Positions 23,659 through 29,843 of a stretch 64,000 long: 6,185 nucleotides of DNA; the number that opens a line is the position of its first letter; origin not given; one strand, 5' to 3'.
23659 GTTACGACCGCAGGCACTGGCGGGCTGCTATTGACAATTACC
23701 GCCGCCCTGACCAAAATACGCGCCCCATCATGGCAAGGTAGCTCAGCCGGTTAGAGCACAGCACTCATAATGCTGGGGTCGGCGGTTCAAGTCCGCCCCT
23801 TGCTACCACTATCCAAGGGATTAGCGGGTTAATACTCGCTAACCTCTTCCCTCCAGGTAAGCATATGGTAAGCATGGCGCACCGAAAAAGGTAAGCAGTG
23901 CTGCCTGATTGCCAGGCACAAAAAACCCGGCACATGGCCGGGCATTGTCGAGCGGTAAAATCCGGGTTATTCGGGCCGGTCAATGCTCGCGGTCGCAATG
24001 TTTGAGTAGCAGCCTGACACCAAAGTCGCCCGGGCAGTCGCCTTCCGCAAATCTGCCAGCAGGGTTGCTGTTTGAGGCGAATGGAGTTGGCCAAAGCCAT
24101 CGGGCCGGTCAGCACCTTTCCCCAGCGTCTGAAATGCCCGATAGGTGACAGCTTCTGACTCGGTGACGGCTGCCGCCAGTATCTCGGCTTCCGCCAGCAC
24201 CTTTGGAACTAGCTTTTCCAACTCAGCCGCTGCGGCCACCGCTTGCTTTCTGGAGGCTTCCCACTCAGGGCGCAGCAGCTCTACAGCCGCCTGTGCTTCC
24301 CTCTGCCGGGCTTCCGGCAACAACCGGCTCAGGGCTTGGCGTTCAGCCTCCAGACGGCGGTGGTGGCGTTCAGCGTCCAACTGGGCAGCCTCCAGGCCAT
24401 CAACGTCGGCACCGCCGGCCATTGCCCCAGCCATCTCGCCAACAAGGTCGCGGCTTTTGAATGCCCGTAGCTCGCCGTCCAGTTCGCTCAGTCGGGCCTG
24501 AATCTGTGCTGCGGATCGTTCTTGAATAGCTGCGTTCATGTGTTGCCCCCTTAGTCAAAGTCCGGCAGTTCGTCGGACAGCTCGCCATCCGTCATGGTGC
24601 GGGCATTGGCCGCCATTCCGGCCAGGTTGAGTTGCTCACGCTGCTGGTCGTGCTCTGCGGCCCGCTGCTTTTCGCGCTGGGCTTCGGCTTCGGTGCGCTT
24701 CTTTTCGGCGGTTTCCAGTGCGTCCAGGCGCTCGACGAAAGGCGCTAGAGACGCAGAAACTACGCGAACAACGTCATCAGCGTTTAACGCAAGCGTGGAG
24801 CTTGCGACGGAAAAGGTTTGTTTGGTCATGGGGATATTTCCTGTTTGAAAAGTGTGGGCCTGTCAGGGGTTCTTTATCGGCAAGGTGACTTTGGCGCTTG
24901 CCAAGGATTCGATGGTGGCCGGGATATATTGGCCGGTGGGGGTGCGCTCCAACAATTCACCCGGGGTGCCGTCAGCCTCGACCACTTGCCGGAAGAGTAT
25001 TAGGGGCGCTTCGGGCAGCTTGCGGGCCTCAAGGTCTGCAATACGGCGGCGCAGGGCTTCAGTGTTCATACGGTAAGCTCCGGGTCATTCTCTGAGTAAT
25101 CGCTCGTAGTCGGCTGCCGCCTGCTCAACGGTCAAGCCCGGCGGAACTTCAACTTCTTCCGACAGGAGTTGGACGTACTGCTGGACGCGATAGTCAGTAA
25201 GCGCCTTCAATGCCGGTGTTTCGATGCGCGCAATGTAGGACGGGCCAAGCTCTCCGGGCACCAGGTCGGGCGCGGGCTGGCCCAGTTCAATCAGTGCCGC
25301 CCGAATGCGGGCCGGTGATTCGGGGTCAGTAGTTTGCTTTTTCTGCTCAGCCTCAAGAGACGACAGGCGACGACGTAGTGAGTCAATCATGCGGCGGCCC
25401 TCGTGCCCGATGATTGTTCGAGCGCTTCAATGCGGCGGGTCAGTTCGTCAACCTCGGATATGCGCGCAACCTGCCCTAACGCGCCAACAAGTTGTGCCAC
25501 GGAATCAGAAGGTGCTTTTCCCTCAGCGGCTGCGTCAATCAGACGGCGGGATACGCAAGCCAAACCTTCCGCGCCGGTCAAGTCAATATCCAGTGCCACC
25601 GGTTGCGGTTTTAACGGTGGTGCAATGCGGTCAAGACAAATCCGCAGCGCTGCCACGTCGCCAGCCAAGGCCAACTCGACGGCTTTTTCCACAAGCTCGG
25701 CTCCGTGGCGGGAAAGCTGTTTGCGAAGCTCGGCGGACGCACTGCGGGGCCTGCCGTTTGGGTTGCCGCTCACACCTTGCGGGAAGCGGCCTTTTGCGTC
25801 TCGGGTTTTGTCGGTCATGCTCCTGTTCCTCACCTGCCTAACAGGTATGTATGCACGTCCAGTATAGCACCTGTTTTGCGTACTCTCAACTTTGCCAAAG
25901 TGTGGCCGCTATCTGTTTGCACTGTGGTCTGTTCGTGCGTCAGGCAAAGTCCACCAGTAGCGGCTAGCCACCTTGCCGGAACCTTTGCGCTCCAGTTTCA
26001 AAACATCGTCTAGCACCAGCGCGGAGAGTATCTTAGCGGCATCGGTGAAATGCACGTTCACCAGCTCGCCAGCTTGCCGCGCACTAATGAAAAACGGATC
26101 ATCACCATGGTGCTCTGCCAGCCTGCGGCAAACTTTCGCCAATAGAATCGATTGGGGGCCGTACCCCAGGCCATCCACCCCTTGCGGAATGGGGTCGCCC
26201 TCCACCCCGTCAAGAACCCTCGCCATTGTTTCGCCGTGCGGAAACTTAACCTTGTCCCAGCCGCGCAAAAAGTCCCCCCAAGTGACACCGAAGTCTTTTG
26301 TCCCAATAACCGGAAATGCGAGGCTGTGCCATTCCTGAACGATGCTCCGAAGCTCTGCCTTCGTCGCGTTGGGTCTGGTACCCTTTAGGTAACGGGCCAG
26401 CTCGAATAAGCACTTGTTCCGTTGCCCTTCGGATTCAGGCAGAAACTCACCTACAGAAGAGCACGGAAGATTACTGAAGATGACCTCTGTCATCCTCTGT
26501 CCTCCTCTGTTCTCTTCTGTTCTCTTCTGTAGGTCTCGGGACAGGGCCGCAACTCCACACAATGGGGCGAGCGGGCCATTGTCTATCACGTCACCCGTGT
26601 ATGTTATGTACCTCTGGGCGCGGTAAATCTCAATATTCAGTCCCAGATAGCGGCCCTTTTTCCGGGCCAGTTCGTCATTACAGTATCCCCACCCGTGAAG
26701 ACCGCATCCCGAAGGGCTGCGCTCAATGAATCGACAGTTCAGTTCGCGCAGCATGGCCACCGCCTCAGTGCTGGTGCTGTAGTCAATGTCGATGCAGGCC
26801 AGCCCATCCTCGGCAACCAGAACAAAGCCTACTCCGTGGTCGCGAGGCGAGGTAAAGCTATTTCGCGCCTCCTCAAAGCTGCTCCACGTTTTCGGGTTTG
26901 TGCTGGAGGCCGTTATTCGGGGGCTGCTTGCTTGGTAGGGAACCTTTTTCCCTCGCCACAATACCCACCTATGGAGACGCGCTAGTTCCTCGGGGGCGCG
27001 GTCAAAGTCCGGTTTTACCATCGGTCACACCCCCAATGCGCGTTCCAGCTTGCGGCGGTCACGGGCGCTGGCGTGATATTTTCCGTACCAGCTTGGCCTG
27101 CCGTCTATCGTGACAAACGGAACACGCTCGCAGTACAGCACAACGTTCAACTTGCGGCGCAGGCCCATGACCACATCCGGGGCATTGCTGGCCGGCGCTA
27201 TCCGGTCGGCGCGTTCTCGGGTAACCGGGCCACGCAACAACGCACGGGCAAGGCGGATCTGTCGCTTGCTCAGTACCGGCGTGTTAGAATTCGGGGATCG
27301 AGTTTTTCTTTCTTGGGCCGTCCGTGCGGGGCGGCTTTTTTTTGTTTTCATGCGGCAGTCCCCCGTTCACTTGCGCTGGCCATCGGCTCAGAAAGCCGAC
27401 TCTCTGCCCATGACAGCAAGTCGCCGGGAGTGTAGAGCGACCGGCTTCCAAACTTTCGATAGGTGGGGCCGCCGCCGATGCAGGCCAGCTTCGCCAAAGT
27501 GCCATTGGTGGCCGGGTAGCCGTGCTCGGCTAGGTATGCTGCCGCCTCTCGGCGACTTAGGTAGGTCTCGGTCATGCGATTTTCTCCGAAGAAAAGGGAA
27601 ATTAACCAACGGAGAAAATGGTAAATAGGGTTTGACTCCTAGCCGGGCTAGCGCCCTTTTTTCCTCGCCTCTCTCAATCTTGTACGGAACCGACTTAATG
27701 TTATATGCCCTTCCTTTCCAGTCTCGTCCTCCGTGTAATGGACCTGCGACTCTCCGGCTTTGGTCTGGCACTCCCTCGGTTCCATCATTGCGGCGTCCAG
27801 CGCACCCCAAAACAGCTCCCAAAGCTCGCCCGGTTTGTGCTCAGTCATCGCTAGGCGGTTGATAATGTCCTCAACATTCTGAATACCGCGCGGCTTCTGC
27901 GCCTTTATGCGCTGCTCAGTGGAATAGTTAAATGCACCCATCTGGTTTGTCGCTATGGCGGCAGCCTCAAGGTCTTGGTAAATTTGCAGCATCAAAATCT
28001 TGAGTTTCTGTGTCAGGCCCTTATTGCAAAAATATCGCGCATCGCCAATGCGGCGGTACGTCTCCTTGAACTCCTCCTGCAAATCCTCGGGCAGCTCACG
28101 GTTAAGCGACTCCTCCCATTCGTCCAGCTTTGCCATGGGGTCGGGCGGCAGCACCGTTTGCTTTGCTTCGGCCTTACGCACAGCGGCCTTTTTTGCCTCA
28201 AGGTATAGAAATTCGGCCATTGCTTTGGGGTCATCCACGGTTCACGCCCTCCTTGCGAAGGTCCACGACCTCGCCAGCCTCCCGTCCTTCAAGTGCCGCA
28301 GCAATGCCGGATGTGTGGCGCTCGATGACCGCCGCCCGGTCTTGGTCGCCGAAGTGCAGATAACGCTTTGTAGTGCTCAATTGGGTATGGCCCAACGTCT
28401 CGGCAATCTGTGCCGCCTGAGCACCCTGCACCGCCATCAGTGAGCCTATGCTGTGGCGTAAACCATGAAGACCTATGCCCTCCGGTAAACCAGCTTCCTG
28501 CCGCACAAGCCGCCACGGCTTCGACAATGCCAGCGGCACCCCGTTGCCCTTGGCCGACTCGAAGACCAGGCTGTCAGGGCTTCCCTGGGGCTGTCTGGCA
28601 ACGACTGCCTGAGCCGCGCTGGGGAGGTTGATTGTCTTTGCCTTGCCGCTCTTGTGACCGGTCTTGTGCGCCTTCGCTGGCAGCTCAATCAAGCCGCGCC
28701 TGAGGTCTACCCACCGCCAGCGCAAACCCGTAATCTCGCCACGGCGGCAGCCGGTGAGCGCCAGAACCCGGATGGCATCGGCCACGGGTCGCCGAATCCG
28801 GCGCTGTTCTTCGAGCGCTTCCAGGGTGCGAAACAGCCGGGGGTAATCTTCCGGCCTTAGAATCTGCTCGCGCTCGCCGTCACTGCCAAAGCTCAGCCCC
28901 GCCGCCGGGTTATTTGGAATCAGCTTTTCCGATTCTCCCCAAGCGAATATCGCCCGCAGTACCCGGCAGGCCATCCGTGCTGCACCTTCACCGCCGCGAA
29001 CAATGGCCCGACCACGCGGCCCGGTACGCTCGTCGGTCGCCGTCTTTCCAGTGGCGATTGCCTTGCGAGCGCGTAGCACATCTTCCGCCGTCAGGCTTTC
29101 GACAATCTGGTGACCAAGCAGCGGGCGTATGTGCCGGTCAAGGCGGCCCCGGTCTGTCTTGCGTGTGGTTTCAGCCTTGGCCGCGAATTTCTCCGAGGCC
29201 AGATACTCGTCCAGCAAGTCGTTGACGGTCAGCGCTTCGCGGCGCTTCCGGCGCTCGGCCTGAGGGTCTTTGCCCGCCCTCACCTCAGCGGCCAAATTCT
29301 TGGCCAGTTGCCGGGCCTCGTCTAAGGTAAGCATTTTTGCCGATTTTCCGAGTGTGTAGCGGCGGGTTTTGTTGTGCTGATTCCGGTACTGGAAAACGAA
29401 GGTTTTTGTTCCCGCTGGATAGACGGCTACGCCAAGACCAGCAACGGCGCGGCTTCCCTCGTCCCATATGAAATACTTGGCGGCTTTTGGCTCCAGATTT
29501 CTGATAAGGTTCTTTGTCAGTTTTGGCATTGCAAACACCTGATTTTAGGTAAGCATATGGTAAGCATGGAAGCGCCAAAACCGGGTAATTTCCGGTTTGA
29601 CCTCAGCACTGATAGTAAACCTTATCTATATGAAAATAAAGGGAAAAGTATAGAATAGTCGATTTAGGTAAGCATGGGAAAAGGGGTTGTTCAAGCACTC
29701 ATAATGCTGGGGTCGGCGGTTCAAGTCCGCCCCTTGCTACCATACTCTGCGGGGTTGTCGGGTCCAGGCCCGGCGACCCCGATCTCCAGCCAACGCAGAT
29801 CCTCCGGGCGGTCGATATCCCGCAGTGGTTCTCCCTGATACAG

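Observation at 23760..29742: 5.9-kb tRNA-Met-integrated island with the gene content of a minimal phage satellite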

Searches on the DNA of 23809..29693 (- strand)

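Call 121: search_dna_similar(query=window:23809-29693:-, collection=phages, mode=distant, max_rows=10)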
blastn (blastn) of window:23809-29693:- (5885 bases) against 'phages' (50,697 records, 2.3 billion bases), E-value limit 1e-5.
No match.

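Call 122: search_dna_similar(query=window:23809-29693:-, collection=plasmids, mode=distant, max_rows=10)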
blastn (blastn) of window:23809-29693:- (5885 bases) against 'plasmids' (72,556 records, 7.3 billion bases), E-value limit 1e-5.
No match.
